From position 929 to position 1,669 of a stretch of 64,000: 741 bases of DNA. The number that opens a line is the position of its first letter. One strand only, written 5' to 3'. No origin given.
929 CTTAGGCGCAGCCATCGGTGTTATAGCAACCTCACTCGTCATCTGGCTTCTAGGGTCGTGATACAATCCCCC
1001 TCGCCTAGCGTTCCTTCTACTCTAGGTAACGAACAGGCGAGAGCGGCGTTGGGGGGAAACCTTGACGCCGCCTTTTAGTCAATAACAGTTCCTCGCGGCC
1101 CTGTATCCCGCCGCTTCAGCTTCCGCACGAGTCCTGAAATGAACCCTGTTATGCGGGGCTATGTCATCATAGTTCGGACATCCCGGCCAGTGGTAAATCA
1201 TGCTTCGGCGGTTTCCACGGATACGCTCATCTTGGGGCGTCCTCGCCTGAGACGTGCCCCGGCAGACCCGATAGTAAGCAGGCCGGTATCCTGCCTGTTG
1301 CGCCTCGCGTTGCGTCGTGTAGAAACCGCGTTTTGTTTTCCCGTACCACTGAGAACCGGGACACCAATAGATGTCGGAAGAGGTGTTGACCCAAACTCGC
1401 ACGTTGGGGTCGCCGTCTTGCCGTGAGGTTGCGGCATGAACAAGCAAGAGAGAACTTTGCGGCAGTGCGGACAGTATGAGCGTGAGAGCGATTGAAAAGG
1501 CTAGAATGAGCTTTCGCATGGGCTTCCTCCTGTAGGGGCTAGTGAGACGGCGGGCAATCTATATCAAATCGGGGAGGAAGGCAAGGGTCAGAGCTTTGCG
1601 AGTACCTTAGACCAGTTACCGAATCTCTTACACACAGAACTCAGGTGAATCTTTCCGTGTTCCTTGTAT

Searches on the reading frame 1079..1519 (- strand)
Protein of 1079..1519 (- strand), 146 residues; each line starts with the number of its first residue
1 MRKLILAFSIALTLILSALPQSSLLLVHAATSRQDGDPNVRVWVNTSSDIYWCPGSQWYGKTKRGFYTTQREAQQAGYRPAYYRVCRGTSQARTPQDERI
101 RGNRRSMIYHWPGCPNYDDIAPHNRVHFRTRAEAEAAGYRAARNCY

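Call 84: search_protein_families(library=pfam, proteins=[window:1079-1519:-], max_evalue=0.001)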
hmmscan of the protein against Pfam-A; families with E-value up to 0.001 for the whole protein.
window:1079-1519:- (146 aa): 1 family
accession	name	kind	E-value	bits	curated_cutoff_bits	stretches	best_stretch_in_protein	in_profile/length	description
PF02805.21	Ada_Zn_binding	-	9.9e-08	32.3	23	0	102-145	20-62/65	Metal binding domain of Ada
